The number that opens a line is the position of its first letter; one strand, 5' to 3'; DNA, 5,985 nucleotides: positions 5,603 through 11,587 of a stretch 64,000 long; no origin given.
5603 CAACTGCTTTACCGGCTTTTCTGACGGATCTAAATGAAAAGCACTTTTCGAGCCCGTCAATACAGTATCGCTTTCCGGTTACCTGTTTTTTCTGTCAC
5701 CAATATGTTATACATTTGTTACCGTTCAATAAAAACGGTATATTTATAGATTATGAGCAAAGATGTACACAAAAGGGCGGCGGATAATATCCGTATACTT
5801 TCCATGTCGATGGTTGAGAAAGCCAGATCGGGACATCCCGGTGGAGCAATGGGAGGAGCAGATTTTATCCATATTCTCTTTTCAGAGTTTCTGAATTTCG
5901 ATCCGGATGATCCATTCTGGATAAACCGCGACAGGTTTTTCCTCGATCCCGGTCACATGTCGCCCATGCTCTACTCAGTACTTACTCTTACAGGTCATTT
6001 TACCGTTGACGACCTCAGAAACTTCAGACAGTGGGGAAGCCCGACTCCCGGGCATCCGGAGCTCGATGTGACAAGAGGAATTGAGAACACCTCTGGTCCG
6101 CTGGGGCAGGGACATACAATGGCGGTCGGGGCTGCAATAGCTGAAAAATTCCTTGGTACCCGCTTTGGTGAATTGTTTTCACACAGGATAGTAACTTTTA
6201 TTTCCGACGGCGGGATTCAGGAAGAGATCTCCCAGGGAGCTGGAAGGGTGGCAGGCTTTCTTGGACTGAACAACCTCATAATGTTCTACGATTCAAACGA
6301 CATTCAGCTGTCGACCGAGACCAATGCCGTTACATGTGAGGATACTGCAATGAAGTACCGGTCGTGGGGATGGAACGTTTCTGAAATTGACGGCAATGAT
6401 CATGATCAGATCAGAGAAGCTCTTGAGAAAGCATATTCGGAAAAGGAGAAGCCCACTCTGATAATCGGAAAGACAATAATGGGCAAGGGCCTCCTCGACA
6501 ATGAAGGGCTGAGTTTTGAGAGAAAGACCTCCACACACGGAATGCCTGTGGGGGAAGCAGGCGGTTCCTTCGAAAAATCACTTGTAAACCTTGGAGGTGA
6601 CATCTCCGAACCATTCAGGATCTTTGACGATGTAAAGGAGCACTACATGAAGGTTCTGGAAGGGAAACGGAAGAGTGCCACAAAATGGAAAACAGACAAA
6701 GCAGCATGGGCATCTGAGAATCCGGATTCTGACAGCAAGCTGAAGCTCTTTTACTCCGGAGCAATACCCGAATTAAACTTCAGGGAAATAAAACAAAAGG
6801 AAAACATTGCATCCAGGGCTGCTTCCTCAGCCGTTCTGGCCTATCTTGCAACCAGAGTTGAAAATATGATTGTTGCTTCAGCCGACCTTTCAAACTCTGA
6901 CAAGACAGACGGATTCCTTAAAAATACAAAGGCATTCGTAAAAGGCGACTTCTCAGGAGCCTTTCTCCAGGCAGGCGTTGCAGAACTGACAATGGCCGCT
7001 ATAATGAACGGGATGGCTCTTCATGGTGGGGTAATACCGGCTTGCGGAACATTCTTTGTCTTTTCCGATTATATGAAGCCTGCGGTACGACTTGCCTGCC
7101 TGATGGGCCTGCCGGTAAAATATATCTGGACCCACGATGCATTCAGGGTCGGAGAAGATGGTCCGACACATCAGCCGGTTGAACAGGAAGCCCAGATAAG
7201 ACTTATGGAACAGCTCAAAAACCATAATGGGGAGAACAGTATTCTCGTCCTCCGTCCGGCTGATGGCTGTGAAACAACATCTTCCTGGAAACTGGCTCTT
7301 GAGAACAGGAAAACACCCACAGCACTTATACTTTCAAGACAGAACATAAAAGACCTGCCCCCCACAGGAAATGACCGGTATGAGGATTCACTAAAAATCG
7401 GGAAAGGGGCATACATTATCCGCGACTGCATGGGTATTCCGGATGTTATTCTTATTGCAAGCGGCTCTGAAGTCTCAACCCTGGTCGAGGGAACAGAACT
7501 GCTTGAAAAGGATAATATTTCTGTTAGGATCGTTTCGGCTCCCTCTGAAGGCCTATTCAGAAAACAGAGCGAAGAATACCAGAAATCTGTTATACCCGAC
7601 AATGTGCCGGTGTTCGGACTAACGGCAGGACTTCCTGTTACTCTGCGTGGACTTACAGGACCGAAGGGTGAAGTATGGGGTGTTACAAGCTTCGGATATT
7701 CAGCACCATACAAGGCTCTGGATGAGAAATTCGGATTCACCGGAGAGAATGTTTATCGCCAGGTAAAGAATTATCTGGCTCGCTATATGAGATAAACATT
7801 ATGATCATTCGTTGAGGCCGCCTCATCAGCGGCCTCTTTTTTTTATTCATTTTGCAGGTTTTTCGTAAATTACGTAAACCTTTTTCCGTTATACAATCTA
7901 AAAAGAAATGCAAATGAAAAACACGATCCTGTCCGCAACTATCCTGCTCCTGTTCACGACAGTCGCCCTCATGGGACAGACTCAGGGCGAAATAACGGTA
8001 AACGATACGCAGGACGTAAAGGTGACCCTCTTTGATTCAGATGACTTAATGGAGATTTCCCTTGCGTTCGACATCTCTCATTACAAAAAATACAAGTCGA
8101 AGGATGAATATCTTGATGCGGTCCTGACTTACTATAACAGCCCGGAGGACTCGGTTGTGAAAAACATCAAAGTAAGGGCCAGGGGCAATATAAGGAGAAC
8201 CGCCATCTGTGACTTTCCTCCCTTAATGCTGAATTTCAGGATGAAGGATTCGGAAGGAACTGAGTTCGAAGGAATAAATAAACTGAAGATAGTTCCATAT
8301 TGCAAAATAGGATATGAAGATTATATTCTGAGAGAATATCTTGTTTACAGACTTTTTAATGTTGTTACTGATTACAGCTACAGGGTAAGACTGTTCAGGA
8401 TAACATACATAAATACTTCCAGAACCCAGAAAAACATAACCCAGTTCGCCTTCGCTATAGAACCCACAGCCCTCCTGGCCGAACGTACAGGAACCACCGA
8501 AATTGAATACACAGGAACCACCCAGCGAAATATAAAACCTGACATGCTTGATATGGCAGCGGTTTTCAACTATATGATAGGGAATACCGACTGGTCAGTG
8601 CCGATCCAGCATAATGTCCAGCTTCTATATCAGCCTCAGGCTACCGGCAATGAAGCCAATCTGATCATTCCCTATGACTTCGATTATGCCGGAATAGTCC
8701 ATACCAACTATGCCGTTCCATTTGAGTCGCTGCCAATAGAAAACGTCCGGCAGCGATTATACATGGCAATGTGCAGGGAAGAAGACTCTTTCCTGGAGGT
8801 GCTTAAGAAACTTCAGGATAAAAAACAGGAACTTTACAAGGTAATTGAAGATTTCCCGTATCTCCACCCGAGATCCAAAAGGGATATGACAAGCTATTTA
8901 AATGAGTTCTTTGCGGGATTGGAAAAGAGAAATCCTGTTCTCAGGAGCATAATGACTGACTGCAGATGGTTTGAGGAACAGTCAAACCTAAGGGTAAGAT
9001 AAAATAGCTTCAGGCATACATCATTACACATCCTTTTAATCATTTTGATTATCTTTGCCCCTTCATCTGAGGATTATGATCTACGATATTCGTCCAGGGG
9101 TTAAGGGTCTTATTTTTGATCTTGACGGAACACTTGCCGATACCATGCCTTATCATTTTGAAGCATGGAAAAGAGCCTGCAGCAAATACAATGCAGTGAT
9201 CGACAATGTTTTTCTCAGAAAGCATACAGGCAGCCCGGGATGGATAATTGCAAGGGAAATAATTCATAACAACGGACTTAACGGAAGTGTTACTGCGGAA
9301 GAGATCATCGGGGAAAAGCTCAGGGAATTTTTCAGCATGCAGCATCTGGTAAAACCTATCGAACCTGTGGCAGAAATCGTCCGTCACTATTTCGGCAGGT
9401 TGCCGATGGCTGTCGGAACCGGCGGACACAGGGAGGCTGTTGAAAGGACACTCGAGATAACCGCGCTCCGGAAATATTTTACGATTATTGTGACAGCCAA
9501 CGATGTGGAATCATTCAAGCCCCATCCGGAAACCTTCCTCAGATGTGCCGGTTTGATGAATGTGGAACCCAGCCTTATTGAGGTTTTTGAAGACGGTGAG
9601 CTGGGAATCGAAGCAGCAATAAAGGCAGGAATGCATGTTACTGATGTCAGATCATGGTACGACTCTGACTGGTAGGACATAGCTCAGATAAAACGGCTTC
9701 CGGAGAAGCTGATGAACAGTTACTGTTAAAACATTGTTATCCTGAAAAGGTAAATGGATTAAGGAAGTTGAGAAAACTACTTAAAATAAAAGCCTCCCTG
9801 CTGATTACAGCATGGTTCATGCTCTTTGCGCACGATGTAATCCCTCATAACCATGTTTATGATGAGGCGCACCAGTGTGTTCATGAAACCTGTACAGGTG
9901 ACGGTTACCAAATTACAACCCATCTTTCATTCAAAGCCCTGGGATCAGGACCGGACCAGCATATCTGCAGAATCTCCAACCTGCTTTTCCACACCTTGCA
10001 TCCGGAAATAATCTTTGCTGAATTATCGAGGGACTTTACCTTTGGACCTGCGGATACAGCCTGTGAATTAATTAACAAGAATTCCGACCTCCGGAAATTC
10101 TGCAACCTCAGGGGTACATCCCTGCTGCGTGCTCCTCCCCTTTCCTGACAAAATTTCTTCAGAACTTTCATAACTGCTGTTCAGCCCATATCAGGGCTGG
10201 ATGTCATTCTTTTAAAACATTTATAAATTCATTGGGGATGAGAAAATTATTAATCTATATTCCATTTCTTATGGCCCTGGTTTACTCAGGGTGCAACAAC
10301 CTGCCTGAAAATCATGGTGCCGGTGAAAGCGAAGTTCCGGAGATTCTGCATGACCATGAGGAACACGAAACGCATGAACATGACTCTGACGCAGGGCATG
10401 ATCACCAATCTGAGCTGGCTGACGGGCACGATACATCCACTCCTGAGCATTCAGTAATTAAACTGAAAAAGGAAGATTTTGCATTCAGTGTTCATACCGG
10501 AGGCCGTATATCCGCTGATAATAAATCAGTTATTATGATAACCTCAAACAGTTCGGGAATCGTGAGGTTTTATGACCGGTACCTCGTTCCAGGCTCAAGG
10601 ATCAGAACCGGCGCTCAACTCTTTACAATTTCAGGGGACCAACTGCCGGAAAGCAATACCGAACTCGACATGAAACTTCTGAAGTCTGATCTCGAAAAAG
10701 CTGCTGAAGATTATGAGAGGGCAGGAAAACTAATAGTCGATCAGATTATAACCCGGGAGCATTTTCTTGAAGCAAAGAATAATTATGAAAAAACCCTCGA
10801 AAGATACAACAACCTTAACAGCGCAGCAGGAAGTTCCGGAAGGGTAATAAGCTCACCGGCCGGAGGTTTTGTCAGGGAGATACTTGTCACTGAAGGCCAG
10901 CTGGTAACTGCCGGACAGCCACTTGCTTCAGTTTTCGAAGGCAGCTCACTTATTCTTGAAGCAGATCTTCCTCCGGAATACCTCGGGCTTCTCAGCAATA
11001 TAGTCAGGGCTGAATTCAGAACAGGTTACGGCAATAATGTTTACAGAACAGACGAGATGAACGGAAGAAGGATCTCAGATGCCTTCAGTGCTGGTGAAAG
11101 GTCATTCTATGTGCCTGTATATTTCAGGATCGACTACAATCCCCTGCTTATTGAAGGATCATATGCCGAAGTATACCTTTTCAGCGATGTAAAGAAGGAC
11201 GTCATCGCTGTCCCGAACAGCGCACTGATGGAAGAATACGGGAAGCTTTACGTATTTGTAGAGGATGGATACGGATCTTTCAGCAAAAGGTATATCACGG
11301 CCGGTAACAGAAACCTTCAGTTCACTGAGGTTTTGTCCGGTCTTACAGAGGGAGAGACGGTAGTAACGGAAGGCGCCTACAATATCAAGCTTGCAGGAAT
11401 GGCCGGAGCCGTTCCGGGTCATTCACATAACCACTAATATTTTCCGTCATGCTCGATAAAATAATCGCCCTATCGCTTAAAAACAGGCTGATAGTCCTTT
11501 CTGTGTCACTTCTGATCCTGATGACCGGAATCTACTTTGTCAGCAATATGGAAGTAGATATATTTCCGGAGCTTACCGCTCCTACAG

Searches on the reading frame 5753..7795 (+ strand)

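Call 40: search_protein_families(library=pfam, proteins=[window:5753-7795:+], max_evalue=0.00001)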
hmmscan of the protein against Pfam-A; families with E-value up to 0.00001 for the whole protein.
window:5753-7795:+ (680 aa): 4 families
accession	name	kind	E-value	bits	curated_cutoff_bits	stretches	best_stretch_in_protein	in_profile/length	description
PF00456.26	Transketolase_N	-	2.9e-89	299.8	22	1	6-339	2-334/334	Transketolase, thiamine diphosphate binding domain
PF02779.29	Transket_pyr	-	3.9e-40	137.8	27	1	351-532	2-172/174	Transketolase, pyrimidine binding domain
PF22613.1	Transketolase_C_1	-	3.4e-32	111.4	27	1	552-663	1-113/113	Transketolase-like TK C-terminal domain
PF02780.25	Transketolase_C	-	5.8e-09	36.4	25.9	1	563-667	10-124/124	Transketolase, C-terminal domain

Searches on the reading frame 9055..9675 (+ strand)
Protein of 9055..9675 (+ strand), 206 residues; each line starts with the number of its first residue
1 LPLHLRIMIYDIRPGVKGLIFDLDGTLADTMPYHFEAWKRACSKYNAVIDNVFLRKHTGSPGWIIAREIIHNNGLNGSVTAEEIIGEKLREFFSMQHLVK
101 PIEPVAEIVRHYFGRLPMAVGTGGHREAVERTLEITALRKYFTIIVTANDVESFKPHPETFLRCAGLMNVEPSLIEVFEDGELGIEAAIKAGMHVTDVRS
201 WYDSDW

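Call 40: search_protein_families(library=pfam, proteins=[window:9055-9675:+], max_evalue=0.00001)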
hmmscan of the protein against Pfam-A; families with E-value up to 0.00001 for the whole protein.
window:9055-9675:+ (206 aa): 2 families
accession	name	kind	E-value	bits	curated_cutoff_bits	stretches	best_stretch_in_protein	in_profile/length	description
PF13419.12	HAD_2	-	3.8e-26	92.7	23.8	1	19-196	1-176/178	Haloacid dehalogenase-like hydrolase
PF00702.32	Hydrolase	-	2.9e-22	80.4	26.4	1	16-192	1-191/191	haloacid dehalogenase-like hydrolase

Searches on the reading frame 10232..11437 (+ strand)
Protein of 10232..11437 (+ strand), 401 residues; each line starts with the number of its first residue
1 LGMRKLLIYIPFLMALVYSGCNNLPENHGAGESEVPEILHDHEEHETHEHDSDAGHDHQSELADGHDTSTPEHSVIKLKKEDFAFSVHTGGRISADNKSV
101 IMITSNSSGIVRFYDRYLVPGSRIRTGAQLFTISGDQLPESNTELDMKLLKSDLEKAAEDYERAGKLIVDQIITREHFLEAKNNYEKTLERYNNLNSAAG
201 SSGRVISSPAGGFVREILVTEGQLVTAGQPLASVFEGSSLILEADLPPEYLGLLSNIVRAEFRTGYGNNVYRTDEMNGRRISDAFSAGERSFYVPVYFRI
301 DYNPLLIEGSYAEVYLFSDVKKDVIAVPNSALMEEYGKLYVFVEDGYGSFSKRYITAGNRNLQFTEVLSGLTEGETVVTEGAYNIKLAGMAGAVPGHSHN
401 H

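Call 40: search_protein_families(library=pfam, proteins=[window:10232-11437:+], max_evalue=0.00001)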
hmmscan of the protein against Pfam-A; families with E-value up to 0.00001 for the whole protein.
window:10232-11437:+ (401 aa): 2 families
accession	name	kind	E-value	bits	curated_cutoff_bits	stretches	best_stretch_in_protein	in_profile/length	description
PF13437.12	HlyD_3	-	5.3e-11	43.6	22.2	1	205-302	1-95/106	HlyD family secretion protein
PF16576.10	HlyD_D23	-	5.5e-10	39.3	30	1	86-263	5-168/214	Barrel-sandwich domain of CusB or HlyD membrane-fusion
